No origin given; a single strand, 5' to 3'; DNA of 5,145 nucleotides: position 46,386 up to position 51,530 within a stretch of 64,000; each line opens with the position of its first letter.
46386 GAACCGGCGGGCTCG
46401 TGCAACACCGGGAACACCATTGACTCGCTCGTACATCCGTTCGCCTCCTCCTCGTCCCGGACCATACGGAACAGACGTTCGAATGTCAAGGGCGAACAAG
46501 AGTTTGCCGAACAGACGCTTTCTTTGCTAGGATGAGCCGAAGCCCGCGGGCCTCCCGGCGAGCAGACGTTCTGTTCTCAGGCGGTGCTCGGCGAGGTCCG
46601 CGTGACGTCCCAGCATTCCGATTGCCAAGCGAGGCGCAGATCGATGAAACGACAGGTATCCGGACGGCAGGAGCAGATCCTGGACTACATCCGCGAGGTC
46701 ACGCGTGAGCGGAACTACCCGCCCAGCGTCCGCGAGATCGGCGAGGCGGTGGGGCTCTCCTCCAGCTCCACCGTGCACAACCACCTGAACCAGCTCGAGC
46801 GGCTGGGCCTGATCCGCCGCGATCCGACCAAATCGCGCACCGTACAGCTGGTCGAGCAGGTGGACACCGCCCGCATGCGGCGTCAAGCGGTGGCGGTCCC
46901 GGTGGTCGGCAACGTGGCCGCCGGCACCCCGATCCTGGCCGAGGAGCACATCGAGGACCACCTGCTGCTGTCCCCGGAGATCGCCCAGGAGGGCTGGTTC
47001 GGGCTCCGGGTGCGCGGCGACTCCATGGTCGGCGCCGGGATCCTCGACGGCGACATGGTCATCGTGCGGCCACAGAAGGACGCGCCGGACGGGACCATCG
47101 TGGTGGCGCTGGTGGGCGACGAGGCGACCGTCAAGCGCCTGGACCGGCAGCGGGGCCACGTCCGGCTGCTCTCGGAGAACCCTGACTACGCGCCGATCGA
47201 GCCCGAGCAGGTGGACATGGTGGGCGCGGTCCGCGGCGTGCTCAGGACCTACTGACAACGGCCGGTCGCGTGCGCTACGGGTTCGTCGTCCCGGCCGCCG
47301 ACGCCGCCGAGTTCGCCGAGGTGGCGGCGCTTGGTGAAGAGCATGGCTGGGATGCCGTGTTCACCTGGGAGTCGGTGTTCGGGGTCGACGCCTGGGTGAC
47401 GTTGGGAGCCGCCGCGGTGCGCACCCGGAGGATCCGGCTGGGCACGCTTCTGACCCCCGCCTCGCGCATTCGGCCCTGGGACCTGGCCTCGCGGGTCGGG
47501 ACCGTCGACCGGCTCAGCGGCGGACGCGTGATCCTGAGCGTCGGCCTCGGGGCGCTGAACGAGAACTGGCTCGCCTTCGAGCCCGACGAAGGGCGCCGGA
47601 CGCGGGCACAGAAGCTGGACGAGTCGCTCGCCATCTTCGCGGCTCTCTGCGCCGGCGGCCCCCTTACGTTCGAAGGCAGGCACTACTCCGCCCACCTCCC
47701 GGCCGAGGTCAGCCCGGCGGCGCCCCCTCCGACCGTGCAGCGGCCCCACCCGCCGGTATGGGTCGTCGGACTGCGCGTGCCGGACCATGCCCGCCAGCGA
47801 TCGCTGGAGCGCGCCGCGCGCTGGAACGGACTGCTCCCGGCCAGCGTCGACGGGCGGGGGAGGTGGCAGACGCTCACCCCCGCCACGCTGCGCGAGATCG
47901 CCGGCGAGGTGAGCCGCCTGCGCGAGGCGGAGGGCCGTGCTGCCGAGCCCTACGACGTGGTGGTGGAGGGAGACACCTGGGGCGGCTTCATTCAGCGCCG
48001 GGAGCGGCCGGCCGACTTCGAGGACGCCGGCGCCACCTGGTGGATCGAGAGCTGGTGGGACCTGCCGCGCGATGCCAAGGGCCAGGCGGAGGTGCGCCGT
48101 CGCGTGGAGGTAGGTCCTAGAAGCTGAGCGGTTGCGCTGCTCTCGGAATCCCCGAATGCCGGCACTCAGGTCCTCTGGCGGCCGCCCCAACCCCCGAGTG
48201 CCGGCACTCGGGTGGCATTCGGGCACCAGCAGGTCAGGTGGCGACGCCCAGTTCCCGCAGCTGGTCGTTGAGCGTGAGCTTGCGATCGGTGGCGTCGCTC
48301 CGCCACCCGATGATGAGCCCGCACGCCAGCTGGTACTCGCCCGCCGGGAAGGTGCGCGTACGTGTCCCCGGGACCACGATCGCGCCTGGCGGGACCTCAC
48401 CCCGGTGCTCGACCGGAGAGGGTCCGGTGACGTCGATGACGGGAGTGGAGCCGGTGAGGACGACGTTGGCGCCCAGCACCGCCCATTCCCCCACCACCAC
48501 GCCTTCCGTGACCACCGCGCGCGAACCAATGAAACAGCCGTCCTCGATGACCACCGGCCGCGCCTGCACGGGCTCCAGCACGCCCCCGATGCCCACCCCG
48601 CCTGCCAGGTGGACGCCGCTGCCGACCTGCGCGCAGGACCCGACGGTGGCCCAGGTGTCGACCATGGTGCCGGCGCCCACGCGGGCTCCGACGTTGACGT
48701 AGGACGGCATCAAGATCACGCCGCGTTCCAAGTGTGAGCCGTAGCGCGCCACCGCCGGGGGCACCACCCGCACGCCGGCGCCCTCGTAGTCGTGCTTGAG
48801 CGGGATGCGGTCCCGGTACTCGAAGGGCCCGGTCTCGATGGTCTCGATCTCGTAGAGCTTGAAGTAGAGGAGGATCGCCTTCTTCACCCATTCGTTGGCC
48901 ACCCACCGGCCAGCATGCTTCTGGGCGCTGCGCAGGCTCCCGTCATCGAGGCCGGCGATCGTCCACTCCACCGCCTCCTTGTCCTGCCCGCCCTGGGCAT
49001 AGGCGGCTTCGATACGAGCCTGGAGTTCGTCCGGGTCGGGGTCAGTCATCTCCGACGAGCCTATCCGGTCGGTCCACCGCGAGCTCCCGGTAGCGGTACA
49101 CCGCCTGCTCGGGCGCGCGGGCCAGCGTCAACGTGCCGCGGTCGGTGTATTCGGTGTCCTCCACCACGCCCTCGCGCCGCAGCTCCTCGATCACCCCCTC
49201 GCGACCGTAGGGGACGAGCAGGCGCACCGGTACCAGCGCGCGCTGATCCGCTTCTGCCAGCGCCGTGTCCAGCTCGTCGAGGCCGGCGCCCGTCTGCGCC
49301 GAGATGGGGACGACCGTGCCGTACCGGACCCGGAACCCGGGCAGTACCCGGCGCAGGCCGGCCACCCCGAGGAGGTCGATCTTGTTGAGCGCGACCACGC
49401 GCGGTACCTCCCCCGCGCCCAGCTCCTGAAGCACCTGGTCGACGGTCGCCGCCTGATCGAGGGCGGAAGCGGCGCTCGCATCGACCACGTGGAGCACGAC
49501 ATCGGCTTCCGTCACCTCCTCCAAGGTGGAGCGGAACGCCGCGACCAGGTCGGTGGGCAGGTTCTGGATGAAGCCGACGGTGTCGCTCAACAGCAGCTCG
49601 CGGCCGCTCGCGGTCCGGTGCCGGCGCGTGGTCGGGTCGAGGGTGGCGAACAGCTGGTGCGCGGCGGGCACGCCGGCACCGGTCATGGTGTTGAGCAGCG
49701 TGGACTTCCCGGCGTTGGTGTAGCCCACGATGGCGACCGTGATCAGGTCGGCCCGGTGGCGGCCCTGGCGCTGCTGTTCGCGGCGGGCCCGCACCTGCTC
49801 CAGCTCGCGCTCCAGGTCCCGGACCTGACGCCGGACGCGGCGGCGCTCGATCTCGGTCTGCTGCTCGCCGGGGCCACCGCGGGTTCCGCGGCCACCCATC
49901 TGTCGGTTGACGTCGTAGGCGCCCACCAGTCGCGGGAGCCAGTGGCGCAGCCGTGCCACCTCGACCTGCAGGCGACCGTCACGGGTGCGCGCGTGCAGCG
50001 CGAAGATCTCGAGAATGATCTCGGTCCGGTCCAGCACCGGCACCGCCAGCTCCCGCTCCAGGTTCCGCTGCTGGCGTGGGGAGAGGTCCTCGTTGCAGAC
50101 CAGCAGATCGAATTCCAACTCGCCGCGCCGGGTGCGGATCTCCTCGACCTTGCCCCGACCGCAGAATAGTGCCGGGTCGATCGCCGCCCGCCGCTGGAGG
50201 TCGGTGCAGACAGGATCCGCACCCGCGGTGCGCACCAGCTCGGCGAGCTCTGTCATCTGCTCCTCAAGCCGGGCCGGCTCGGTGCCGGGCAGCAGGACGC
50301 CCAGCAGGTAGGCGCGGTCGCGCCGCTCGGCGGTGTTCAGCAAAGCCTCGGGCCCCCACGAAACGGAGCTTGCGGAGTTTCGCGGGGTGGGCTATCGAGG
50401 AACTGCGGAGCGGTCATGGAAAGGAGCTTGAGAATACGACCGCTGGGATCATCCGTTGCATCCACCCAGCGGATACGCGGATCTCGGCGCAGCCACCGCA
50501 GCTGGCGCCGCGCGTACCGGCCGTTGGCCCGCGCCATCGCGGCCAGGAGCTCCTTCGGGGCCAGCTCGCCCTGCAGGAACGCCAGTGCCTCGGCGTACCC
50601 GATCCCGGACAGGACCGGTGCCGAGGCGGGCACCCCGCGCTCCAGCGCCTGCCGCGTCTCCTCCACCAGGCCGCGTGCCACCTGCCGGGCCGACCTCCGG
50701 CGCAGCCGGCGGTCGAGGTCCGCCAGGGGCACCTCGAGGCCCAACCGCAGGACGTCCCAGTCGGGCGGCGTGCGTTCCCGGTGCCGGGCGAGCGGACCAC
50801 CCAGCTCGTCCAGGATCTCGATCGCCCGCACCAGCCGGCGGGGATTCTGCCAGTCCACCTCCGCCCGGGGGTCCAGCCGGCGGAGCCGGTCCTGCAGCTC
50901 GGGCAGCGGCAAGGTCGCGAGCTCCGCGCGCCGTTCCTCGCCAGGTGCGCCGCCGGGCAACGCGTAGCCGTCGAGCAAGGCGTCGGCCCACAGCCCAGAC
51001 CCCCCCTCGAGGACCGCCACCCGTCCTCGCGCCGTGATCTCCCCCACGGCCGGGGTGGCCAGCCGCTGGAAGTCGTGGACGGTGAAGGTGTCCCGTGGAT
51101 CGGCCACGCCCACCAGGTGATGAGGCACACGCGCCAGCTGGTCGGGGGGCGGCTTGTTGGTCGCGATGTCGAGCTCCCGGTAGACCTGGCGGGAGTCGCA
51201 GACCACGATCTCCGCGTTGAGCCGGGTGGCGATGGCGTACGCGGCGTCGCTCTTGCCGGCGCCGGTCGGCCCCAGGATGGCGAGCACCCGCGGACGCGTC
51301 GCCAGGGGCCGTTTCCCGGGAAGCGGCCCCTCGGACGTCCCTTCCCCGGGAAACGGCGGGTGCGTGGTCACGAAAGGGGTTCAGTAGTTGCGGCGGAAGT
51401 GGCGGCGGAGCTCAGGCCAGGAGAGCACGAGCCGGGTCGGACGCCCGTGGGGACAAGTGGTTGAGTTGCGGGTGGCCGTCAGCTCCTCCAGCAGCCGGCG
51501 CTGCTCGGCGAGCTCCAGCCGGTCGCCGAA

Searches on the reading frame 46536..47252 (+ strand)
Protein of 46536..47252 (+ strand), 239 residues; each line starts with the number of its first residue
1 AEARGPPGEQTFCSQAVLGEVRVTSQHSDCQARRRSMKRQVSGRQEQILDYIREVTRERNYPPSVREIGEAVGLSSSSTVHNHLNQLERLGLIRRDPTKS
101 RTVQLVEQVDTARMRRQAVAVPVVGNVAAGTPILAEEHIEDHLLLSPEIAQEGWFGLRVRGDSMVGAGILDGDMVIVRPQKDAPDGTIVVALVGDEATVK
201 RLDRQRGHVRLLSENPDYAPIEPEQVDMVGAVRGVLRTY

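Call 13: search_protein_families(library=pfam, proteins=[window:46536-47252:+], max_evalue=0.001)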
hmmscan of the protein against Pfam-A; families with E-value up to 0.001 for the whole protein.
window:46536-47252:+ (239 aa): 6 families
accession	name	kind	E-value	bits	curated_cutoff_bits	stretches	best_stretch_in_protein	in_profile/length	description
PF00717.28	Peptidase_S24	-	6.4e-32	110.1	23.3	1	122-232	1-115/116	Peptidase S24-like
PF01726.22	LexA_DNA_bind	-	7e-22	77.4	23.7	1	41-102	4-65/65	LexA DNA binding domain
PF09339.16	HTH_IclR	-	4.4e-06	26.8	22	1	49-97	9-52/52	IclR helix-turn-helix domain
PF12802.13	MarR_2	-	1.3e-05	25.7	27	1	55-99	17-58/61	MarR family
PF13412.12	HTH_24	-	0.0001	22.3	21.9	1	48-94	8-48/48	Winged helix-turn-helix DNA-binding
PF04703.18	FaeA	-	0.00022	21.9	20.7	1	45-98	2-50/62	FaeA-like protein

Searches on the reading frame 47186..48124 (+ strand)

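Call 13: search_protein_families(library=pfam, proteins=[window:47186-48124:+], max_evalue=0.001)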
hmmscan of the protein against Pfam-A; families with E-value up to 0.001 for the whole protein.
window:47186-48124:+ (313 aa): 1 family
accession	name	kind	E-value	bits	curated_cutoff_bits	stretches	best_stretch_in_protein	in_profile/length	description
PF00296.26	Bac_luciferase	-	4.9e-26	92.3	27.9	1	37-201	19-177/314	Luciferase-like monooxygenase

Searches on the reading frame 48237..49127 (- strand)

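Call 13: search_protein_families(library=pfam, proteins=[window:48237-49127:-], max_evalue=0.001)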
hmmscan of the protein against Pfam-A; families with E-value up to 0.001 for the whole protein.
window:48237-49127:- (297 aa): 3 families
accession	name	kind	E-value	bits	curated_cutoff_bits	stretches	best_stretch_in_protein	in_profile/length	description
PF14805.11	THDPS_N_2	-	4.9e-17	62.3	25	1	36-91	3-67/67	Tetrahydrodipicolinate N-succinyltransferase N-terminal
PF00132.30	Hexapep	-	2.6e-13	49.5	27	2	192-226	2-36/36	Bacterial transferase hexapeptide (six repeats)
PF14602.12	Hexapep_2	-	2.3e-10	40.4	27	1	191-225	1-33/34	Hexapeptide repeat of succinyl-transferase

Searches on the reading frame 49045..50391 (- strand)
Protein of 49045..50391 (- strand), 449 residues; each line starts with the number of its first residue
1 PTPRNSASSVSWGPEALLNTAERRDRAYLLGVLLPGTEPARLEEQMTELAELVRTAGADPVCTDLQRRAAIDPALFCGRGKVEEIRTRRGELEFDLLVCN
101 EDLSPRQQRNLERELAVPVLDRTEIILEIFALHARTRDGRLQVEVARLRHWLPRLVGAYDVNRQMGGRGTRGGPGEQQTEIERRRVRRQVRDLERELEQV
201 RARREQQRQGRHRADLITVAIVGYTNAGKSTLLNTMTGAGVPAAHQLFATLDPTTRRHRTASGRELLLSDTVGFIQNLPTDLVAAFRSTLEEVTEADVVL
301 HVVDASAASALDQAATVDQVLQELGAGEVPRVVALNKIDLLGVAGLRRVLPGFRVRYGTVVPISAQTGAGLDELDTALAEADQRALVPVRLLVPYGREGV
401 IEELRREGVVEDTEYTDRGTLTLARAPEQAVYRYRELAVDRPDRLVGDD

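Call 13: search_protein_families(library=pfam, proteins=[window:49045-50391:-], max_evalue=0.001)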
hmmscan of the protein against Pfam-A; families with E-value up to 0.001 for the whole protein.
window:49045-50391:- (449 aa): 8 families
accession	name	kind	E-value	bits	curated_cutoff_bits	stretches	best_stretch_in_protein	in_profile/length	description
PF13167.11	GTP-bdg_N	-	3.3e-29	101.7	25.4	1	43-131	1-89/89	GTP-binding GTPase N-terminal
PF01926.29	MMR_HSR1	-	6.8e-21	74.9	21.9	1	218-337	1-113/113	50S ribosome-binding GTPase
PF16360.10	GTP-bdg_M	-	8.8e-21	74.7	29.5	1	133-211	1-79/79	GTP-binding GTPase Middle Region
PF02421.24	FeoB_N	-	3.5e-09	36.8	27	1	218-376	2-154/156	Ferrous iron transport protein B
PF03193.22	RsgA_GTPase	-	3.3e-06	27.5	30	0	184-252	73-142/174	RsgA GTPase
PF00009.33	GTP_EFTU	-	3.3e-06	27.3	26.5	0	293-379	90-183/188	Elongation factor Tu GTP binding domain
PF00350.29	Dynamin_N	-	2.8e-05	24.6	27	0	219-258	1-40/168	Dynamin family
PF00025.27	Arf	-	0.00036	20.5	22.3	0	295-345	81-132/174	ADP-ribosylation factor family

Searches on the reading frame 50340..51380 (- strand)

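Call 13: search_protein_families(library=pfam, proteins=[window:50340-51380:-], max_evalue=0.001)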
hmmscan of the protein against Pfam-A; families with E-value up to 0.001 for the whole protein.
window:50340-51380:- (347 aa): 3 families
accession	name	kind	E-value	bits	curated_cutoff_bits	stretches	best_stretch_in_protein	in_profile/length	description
PF01715.23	IPPT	-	9.2e-60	202.8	23.6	1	65-300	1-243/243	IPP transferase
PF01745.22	IPT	-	5e-06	26.5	20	1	31-86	2-57/233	Isopentenyl transferase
PF02224.24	Cytidylate_kin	-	0.00089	19.5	26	0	34-73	2-39/211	Cytidylate kinase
